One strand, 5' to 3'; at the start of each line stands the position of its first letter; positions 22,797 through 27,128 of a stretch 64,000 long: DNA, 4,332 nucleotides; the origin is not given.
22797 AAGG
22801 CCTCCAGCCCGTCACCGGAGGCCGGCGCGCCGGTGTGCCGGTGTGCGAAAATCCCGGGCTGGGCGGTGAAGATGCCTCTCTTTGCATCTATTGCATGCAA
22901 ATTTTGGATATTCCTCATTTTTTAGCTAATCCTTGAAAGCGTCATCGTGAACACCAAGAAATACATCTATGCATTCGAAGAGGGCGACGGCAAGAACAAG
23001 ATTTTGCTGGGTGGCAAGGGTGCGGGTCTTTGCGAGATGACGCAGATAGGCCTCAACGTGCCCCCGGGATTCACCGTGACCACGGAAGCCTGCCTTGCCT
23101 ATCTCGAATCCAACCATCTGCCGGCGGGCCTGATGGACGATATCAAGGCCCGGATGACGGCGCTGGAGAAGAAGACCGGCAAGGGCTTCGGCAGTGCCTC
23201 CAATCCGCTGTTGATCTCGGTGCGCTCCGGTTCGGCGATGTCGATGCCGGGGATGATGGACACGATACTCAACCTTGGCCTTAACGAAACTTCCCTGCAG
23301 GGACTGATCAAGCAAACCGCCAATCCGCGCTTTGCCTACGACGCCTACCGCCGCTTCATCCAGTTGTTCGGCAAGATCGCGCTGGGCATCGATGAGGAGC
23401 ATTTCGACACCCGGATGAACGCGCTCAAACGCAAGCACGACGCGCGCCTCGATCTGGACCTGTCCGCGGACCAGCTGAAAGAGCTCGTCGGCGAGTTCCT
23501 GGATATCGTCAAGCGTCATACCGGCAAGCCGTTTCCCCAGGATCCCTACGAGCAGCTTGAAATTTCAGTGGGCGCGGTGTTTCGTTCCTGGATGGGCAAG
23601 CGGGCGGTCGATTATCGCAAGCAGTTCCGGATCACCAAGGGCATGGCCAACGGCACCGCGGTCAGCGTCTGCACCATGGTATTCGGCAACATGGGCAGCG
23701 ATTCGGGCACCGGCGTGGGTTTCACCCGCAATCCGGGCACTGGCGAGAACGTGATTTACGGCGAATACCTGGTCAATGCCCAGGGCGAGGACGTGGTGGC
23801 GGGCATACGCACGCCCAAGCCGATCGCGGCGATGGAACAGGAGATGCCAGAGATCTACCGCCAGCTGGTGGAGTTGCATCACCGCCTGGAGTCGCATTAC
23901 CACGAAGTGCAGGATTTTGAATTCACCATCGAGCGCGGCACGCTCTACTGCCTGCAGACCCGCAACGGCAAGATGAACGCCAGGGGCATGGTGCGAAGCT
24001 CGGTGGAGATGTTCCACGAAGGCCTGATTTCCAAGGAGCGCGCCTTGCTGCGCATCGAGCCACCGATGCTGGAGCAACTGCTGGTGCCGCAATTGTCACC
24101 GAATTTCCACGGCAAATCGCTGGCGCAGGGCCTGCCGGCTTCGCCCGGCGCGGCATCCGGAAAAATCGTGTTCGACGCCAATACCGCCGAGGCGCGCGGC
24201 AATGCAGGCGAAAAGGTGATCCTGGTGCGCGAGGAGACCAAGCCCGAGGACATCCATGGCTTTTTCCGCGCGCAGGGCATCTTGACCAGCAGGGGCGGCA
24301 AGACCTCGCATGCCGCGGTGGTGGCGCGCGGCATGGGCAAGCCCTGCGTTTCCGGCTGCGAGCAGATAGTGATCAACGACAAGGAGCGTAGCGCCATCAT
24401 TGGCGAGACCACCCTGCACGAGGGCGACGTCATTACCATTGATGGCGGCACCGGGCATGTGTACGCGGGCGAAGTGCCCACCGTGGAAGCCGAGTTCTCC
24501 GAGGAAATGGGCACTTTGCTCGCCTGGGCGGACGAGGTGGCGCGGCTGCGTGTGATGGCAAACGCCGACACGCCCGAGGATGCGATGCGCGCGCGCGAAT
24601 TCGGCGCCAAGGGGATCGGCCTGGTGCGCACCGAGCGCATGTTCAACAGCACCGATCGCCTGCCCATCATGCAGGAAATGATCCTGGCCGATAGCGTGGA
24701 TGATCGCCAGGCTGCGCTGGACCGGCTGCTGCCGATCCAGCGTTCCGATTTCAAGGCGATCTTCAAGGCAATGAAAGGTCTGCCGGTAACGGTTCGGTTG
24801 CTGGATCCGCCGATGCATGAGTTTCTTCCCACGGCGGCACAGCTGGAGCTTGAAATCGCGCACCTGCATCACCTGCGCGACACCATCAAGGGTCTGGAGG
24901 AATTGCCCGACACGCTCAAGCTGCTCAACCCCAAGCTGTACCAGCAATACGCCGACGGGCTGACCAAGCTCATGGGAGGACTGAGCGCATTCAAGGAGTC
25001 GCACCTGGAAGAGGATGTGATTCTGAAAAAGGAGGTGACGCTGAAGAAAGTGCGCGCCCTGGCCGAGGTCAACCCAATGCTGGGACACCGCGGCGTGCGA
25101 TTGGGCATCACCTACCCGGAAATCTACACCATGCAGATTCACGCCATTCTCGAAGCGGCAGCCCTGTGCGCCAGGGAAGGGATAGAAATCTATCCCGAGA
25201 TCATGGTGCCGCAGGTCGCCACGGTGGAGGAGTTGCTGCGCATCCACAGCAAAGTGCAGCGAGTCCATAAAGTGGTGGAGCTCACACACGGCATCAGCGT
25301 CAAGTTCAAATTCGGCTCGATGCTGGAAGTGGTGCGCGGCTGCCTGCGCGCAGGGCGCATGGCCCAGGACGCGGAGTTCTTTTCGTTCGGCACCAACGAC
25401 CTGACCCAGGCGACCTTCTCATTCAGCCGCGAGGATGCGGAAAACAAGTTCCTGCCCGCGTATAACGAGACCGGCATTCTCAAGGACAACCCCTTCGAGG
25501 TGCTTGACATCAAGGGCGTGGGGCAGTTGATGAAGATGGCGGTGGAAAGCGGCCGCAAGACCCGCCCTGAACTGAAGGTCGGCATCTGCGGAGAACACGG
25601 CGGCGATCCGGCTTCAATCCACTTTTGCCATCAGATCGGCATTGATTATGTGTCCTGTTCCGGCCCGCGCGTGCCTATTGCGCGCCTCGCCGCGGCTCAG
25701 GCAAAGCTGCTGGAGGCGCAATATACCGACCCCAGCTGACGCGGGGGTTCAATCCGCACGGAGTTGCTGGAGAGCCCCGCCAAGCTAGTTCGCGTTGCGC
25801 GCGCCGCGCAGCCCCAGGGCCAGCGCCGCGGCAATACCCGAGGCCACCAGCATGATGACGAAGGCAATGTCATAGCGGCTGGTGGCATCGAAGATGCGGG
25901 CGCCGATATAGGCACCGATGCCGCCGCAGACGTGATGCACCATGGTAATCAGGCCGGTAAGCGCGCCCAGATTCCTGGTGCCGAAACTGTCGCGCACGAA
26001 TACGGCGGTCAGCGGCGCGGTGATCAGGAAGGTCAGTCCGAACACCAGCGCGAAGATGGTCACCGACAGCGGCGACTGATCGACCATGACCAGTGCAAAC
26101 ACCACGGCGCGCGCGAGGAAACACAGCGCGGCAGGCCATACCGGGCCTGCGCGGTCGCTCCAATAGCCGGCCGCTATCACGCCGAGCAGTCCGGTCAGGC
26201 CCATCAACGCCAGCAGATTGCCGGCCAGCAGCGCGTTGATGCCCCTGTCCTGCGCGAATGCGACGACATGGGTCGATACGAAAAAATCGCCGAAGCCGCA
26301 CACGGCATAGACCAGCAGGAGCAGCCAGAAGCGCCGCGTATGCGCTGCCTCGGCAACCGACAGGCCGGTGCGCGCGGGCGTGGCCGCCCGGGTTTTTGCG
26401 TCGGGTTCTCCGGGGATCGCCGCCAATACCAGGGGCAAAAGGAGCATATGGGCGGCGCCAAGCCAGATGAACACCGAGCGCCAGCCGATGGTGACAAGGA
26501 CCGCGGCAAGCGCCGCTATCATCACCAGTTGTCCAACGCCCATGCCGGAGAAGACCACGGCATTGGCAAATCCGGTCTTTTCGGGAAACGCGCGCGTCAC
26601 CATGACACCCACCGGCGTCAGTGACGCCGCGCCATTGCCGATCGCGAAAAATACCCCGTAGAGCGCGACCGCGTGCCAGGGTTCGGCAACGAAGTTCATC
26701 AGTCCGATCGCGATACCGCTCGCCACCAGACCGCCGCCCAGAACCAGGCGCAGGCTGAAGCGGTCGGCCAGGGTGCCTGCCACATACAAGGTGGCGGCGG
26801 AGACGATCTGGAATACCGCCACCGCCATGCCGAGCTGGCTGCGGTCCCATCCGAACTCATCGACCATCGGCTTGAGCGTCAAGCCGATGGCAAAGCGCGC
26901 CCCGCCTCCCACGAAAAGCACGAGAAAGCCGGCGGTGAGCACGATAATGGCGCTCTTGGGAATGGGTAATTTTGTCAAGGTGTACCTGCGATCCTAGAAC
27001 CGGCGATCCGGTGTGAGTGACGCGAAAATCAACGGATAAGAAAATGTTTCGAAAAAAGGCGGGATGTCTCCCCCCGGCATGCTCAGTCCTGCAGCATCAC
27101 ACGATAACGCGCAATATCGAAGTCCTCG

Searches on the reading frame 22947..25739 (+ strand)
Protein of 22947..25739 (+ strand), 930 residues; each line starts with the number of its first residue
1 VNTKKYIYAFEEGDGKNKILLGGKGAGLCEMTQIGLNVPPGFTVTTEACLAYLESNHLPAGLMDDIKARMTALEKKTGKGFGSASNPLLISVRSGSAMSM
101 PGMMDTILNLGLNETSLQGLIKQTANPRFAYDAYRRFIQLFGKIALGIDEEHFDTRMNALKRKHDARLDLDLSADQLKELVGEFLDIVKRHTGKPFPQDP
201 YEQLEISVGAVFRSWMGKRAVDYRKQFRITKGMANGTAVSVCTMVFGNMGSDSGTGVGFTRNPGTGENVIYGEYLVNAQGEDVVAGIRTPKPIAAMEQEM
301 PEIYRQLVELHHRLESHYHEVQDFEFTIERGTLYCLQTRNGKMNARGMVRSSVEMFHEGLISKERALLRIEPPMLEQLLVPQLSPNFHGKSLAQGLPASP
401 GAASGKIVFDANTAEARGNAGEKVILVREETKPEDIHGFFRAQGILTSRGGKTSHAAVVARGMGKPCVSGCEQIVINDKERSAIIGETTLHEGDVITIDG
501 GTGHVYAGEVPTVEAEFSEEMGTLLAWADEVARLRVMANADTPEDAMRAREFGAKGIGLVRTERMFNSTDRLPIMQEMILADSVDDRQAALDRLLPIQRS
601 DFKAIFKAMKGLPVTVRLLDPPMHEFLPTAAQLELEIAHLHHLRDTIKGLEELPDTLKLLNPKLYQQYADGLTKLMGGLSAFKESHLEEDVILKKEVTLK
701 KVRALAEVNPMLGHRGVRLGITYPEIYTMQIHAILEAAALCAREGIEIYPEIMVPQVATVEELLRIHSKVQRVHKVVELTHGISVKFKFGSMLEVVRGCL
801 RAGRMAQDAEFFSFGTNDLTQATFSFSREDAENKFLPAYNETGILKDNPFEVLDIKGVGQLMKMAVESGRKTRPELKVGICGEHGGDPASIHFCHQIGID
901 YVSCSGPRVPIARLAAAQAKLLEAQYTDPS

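Call 45: search_protein_families(library=pfam, proteins=[window:22947-25739:+])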
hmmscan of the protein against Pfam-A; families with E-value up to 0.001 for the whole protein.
window:22947-25739:+ (930 aa): 3 families
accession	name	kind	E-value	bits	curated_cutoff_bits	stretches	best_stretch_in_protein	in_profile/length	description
PF02896.24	PEP-utilizers_C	-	4.4e-79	266.1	22.8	1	519-920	5-292/293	PEP-utilising enzyme, PEP-binding domain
PF01326.24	PPDK_N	-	6.8e-46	157.5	27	3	62-300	77-227/328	Pyruvate phosphate dikinase, AMP/ATP-binding domain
PF00391.29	PEP-utilizers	-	1.8e-25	88.7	23.1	1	422-503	3-72/72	PEP-utilising enzyme, mobile domain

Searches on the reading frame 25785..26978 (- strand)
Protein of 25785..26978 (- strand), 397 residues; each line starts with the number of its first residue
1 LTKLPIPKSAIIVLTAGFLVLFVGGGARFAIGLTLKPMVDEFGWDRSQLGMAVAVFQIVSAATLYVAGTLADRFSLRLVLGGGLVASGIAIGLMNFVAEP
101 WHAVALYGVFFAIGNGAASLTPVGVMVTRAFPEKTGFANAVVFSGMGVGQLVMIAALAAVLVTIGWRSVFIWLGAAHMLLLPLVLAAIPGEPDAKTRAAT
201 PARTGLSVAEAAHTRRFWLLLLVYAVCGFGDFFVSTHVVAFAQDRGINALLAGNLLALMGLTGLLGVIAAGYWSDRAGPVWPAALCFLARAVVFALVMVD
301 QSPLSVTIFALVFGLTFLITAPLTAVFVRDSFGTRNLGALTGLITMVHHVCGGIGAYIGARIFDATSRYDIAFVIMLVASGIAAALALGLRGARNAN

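Call 44: search_protein_families(library=pfam, proteins=[window:25785-26978:-])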
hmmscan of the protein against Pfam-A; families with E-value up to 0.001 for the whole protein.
window:25785-26978:- (397 aa): 3 families
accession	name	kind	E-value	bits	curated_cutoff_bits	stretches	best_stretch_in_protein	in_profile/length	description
PF07690.21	MFS_1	-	5.8e-50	170.6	33.4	2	18-356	2-347/347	Major Facilitator Superfamily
PF06779.20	MFS_4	-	7.1e-17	62.2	26.3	1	25-385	6-361/364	Uncharacterised MFS-type transporter YbfB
PF12832.13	MFS_1_like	-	1.6e-08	34.4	25.2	1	202-367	199-366/373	MFS_1 like family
